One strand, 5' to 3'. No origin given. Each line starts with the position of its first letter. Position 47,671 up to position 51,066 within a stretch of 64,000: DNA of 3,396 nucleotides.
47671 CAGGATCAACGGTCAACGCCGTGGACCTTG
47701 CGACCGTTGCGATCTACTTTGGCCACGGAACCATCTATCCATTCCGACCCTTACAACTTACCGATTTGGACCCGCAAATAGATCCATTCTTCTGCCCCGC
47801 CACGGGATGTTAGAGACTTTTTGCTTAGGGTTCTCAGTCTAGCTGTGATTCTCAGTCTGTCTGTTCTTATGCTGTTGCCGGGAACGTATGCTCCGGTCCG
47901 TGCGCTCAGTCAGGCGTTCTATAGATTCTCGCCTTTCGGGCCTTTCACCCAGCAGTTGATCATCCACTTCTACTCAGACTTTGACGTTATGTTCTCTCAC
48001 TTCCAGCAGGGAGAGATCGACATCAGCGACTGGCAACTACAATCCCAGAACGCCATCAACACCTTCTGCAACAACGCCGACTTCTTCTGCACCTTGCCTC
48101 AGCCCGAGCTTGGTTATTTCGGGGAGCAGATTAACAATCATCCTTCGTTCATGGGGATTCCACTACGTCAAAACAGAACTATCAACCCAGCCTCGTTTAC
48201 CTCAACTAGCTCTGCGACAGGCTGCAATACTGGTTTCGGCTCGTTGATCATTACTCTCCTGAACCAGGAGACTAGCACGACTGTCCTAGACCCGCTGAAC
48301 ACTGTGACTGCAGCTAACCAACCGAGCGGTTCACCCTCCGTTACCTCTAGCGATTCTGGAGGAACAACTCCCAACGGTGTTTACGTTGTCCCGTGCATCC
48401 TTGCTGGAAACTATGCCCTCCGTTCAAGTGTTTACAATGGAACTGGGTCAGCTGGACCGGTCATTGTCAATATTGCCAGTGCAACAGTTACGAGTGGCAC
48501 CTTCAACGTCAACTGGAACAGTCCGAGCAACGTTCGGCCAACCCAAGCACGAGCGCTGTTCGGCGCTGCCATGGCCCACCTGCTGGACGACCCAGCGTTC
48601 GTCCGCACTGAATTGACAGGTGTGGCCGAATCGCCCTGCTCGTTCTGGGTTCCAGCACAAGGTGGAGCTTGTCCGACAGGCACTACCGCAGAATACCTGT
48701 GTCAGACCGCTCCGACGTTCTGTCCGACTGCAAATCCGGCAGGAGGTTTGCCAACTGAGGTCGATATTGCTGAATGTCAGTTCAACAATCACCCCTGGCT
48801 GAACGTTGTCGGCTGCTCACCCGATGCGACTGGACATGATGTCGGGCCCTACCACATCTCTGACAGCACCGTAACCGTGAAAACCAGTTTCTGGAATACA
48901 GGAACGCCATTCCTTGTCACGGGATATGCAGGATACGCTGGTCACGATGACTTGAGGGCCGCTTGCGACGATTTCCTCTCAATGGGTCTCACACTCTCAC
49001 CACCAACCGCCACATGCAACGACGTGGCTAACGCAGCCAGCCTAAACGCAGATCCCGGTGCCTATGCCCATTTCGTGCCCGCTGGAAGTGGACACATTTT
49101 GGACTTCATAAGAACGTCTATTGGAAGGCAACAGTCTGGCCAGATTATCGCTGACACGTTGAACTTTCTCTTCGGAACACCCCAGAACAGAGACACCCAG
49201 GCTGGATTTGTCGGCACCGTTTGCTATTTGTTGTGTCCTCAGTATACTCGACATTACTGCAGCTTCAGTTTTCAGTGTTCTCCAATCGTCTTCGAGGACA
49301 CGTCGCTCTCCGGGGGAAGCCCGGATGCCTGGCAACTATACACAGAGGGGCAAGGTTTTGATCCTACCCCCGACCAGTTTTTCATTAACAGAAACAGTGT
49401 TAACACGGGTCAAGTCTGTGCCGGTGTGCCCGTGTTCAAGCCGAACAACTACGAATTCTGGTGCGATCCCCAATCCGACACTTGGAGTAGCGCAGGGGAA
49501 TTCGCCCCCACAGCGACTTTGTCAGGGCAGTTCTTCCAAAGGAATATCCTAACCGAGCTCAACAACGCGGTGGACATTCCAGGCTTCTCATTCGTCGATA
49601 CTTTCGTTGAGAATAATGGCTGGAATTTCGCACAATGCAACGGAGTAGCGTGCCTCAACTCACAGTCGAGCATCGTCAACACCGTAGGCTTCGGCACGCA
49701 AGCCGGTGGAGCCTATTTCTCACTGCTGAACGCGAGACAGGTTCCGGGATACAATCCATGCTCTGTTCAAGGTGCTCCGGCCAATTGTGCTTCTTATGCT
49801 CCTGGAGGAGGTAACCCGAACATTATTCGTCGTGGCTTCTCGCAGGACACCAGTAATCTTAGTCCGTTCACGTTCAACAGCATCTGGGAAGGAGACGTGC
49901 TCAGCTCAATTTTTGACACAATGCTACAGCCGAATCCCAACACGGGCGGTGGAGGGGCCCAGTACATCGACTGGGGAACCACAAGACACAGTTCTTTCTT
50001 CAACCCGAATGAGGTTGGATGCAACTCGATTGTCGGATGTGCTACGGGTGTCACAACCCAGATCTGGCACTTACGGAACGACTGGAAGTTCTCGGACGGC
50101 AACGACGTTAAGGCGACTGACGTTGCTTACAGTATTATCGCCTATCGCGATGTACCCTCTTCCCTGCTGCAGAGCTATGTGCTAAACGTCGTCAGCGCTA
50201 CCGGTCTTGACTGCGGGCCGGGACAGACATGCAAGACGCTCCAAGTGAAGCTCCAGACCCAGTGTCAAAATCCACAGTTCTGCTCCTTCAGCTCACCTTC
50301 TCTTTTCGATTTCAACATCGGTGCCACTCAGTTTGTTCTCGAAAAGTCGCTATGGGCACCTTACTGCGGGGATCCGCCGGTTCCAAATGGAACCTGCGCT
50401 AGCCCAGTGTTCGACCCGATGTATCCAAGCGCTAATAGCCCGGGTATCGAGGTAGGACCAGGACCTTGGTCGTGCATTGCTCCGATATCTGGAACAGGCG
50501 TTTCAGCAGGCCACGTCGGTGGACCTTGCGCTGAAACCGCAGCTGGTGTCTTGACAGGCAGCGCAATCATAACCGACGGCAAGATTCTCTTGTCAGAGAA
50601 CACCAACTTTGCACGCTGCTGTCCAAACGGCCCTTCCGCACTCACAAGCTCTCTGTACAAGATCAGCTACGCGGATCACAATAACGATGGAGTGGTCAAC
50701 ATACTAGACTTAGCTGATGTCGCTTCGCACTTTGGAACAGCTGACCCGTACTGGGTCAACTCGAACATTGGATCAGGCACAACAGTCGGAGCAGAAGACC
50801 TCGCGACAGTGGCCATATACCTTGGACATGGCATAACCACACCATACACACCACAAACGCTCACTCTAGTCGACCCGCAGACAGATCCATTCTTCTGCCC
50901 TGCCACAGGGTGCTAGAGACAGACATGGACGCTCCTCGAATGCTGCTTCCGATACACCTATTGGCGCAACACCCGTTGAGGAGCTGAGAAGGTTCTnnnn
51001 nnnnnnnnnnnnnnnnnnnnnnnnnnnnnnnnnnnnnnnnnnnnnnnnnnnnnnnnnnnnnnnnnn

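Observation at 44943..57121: Tandem array of four giant secreted paralogs with OppA-like and dockerin elements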

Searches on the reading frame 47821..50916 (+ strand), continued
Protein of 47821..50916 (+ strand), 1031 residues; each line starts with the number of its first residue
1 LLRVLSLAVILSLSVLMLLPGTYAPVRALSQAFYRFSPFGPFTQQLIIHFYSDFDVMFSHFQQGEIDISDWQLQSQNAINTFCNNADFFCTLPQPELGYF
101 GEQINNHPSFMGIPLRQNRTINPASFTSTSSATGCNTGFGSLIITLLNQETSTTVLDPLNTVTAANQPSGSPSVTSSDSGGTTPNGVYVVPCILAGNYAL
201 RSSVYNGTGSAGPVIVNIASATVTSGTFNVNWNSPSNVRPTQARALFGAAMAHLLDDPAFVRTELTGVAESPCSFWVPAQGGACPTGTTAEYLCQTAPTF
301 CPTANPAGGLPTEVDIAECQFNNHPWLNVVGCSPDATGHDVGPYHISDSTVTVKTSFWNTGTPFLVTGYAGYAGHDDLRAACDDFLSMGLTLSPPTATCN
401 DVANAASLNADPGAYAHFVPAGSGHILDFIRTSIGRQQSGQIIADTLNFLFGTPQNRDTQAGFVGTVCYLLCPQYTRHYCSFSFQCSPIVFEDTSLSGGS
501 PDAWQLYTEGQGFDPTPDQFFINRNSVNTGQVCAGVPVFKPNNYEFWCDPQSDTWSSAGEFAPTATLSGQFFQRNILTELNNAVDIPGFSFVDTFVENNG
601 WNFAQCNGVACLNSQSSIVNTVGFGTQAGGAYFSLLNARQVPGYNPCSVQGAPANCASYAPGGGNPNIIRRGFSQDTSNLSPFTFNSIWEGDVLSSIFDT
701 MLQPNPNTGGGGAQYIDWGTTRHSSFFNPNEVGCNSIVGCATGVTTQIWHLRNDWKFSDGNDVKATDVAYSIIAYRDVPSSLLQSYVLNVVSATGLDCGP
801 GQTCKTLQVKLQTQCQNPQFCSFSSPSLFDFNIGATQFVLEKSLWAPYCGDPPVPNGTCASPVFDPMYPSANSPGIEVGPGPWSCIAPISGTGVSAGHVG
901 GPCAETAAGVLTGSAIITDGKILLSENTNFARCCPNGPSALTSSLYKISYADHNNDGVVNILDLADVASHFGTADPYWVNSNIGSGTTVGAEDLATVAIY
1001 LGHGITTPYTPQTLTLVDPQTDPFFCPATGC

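Call 74: search_protein_families(library=pfam, proteins=[L013:6240-9689:+, L013:5197-6165:+, L013:3194-4942:-, L013:13436-15478:+, L013:15651-17042:+, L012:1910-5371:+, L012:991-1842:+, L016:2582-4042:+, L016:4831-6108:+], max_evalue=0.01)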
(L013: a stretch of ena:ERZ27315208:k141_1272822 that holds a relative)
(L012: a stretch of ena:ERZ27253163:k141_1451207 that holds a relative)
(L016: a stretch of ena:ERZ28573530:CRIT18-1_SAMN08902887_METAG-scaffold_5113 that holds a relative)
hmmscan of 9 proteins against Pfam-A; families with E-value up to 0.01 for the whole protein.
L013:6240-9689:+ (1149 aa): 4 families
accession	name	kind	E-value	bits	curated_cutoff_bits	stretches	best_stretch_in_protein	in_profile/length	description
PF00404.24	Dockerin_1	-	5.7e-12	46.1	22.9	1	1090-1139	1-50/57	Dockerin type I domain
PF08460.16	SH3_5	-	0.002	18.6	22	0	310-329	26-45/68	Bacterial SH3 domain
PF20356.3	DUF6651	-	0.0053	17.7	27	0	580-599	52-71/113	Family of unknown function (DUF6651)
PF20009.4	GEVED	-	0.0056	17.9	24.4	0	123-151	5-34/78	GEVED domain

L013:5197-6165:+ (322 aa): 1 family
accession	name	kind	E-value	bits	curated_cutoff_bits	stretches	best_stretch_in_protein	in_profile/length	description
PF00963.24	Cohesin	-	0.00014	22.5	24.1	1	63-198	6-139/139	Cohesin domain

L013:3194-4942:- (582 aa): 6 families
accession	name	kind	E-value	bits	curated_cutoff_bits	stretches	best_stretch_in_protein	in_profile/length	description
PF05048.19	NosD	-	7.2e-26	91.4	23.6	2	146-318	39-212/212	Periplasmic copper-binding protein (NosD)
PF13229.12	Beta_helix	-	2e-18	67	25.9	2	96-254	2-158/158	Right handed beta helix region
PF13620.12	CarboxypepD_reg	-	1.2e-08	35.6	32.3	1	457-532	5-81/82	Carboxypeptidase regulatory-like domain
PF18911.6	PKD_4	-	8.7e-08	32.6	27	1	382-446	20-84/85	PKD domain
PF00801.26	PKD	-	0.00066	20.1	23.5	1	375-434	8-68/80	PKD domain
PF21314.2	TM_ErbB1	-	0.0064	16.6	27.1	0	550-574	8-32/36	Epidermal growth factor receptor transmembrane-juxtamembrane segment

L013:13436-15478:+ (680 aa): 4 families
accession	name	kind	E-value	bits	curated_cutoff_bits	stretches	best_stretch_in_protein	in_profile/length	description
PF18911.6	PKD_4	-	2.6e-22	79.1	27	2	558-638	3-82/85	PKD domain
PF00801.26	PKD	-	3.2e-22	78.8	23.5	2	562-634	2-76/80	PKD domain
PF16820.11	PKD_3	-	0.00025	21.3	26.3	1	564-624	8-67/68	PKD-like domain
PF14085.11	DUF4265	-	0.0049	17.3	27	1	494-573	18-100/115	Domain of unknown function (DUF4265)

L013:15651-17042:+ (463 aa): 3 families
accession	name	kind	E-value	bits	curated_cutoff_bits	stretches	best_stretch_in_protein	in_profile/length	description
PF00963.24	Cohesin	-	8.4e-11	42.7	24.1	1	54-151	3-105/139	Cohesin domain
PF18911.6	PKD_4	-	1.1e-06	29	27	1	214-302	4-72/85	PKD domain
PF00801.26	PKD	-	0.00043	20.7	23.5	1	221-303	5-70/80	PKD domain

L012:1910-5371:+ (1153 aa): 2 families
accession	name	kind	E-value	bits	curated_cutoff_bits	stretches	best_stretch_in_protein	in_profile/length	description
PF00404.24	Dockerin_1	-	5.3e-05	23.8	22.9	1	1094-1146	1-53/57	Dockerin type I domain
PF03903.18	Phage_T4_gp36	-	0.0018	18.7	26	0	131-158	57-83/131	Phage T4 tail fibre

L012:991-1842:+ (283 aa): 1 family
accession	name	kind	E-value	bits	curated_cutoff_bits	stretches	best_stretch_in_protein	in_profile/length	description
PF00963.24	Cohesin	-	0.01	16.5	24.1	0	22-141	3-121/139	Cohesin domain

L016:2582-4042:+ (486 aa): 1 family
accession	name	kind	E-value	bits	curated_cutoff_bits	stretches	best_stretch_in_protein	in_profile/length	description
PF20009.4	GEVED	-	0.0032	18.7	24.4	0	261-285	4-29/78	GEVED domain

L016:4831-6108:+ (425 aa): 4 families
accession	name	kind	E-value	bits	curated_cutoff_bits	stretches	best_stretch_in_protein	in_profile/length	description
PF00404.24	Dockerin_1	-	7.1e-05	23.4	22.9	1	364-404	1-41/57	Dockerin type I domain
PF04616.20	Glyco_hydro_43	-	0.00033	20.5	32.2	1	166-233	71-140/288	Glycosyl hydrolases family 43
PF15892.11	BNR_4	-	0.0006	19.7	27.3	0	30-84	214-266/272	BNR repeat-containing family member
PF07494.17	Reg_prop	-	0.0072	16.9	20.4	0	47-58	9-20/24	Two component regulator propeller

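Call 80: search_protein_representatives(alignment_id=A1)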
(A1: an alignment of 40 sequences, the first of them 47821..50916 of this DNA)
Query: 40 sequences, 970 profile positions. Proteins with E-value up to 0.001 (for the whole library): 853; up to 1e-10: 416; up to 1e-30: 153. The best 150 are listed.
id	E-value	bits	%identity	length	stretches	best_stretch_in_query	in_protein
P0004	0.0e+00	1638.1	-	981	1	17-970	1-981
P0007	0.0e+00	1589.7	-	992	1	17-970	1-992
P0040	0.0e+00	1398.2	-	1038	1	3-970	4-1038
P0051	0.0e+00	1172.6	-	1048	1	23-966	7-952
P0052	0.0e+00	1088.6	-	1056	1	8-966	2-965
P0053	0.0e+00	1022.8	-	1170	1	18-964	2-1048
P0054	1.6e-285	966.5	-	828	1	162-970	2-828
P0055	1.7e-284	963.1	-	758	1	3-726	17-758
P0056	2.5e-272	922.8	-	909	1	58-970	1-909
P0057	7.7e-272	921.2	-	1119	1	47-969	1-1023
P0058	3.7e-262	889.2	-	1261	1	47-965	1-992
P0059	4.7e-253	859.0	-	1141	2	14-923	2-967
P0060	1.4e-250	850.9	-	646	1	329-970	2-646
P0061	1.7e-246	837.3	-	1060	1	58-968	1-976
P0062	1.2e-240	817.9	-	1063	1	9-967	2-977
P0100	4.6e-86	306.3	-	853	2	227-902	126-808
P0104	4.0e-80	286.6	-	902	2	234-877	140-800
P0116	5.6e-65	236.5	-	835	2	242-920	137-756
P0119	3.9e-62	227.1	-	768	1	219-951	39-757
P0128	9.4e-56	206.0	-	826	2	238-960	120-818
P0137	7.2e-53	196.4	-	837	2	239-958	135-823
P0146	3.2e-50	187.7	-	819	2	233-950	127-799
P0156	5.2e-45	170.4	-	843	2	242-924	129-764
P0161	3.1e-43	164.5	-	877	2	241-918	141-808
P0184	6.2e-34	133.8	-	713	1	237-948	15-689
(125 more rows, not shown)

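Call 81: search_protein_families(library=pfam, proteins=[P0100, P0104, P0116, P0128, P0137, P0146, P0156, P0161, P0119, P0184], max_evalue=0.01)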
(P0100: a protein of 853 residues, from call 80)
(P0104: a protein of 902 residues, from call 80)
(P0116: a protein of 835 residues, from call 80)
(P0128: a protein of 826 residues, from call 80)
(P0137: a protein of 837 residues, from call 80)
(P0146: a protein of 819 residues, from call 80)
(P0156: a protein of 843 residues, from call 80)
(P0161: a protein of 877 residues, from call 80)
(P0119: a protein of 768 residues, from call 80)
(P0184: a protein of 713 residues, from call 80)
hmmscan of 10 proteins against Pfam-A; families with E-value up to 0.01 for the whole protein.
P0100 (853 aa): 1 family
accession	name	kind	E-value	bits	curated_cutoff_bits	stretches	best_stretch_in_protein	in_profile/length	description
PF00496.27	SBP_bac_5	-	3.3e-05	23.6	32.4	1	30-158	140-232/368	Bacterial extracellular solute-binding proteins, family 5 Middle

P0104 (902 aa): 1 family
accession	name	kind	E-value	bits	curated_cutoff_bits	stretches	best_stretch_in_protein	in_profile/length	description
PF00496.27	SBP_bac_5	-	3.3e-07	30.2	32.4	0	595-632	24-61/368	Bacterial extracellular solute-binding proteins, family 5 Middle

P0116 (835 aa): 1 family
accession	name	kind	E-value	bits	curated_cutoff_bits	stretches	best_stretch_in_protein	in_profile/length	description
PF00496.27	SBP_bac_5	-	2.5e-16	60.2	32.4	2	540-617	19-99/368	Bacterial extracellular solute-binding proteins, family 5 Middle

P0128 (826 aa): 1 family
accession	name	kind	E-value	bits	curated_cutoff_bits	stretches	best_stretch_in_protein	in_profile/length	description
PF00496.27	SBP_bac_5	-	3.3e-17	63.1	32.4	2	533-660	12-126/368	Bacterial extracellular solute-binding proteins, family 5 Middle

P0137 (837 aa): 1 family
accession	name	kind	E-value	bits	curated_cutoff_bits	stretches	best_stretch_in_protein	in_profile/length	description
PF00496.27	SBP_bac_5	-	2.1e-18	67.1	32.4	2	547-679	19-129/368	Bacterial extracellular solute-binding proteins, family 5 Middle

P0146 (819 aa): 1 family
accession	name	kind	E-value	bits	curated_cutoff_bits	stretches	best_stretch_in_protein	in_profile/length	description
PF00496.27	SBP_bac_5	-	3.1e-15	56.6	32.4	2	523-612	12-104/368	Bacterial extracellular solute-binding proteins, family 5 Middle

P0156 (843 aa): 1 family
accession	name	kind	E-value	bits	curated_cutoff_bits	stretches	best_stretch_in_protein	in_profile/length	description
PF00496.27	SBP_bac_5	-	2.2e-19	70.2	32.4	2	541-660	19-122/368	Bacterial extracellular solute-binding proteins, family 5 Middle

P0161 (877 aa): 1 family
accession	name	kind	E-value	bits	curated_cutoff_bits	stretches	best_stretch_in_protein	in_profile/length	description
PF00496.27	SBP_bac_5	-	1.4e-06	28.1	32.4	1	581-613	18-50/368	Bacterial extracellular solute-binding proteins, family 5 Middle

P0119 (768 aa): 1 family
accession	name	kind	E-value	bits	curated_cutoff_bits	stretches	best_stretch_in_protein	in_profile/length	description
PF00496.27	SBP_bac_5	-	9.5e-08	32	32.4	1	463-609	12-123/368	Bacterial extracellular solute-binding proteins, family 5 Middle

P0184 (713 aa): 1 family
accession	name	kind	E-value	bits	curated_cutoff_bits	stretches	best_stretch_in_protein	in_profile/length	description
PF00496.27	SBP_bac_5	-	3.8e-11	43.2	32.4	1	427-553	20-130/368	Bacterial extracellular solute-binding proteins, family 5 Middle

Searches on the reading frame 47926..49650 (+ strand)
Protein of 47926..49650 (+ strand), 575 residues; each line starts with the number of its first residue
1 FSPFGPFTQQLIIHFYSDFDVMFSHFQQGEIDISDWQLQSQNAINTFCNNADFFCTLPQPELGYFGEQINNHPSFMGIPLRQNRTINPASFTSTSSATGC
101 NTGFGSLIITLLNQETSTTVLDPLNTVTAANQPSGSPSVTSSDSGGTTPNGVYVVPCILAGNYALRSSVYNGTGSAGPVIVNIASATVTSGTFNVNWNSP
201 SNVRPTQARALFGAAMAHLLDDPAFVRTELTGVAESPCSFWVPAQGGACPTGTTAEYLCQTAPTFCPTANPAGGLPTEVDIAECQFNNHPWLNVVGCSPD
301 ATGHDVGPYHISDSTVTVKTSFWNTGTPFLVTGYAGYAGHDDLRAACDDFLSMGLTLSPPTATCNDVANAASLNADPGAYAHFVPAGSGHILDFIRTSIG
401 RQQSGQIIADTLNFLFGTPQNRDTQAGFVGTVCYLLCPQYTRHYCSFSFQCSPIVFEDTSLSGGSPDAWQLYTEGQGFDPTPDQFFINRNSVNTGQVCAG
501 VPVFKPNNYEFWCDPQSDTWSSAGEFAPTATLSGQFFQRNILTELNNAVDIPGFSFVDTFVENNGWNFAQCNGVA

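Call 103: predict_structure(alignment_id=A4)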
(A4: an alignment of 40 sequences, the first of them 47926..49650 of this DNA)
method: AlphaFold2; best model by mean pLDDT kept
length: 575 residues; sequences in the alignment: 40
mean_pLDDT: 85.9   pTM: 0.86
mean pLDDT of the five models: 85.9, 84.3, 84.3, 84.2, 82.4
residues with pLDDT >= 90: 331; 70-90: 167; 50-70: 47; < 50: 30
segments of 3 or more residues with pLDDT < 50: 1-17, 261-265, 567-571, 573-575
pLDDT, mean of each block of 10 residues (from residue 1): 38 50 60 65 82 78 90 95 95 95 97 97 96 94 95 97 96 82 96 97 97 96 83 82 82 62 55 83 94 91 88 82 72 77 97 97 97 92 90 92 92 94 87 92 84 88 91 91 92 92 92 97 95 93 93 84 59 41
secondary structure, 60 per line:
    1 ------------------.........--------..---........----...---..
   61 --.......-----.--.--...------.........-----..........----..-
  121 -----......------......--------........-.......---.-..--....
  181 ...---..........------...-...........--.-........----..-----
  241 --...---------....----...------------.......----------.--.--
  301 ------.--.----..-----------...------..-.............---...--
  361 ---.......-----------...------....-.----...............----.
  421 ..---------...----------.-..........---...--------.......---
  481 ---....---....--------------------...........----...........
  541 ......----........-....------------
elements in order: H19-27 H41-48 E53-55 E63-69 E81-83 E90-98 E104-113 E126-131 E138-143 E152-159 E161-167 E177-183 E187-196 E203-205 H207-217 H222-229 H255-258 H278-284 H340-352 E356-358 H364-370 E382-384 E391-394 H401-415 E432-434 H447-456 E471-477 H484-487 H491-494 H515-525 H530-546 E551-558 E560-563
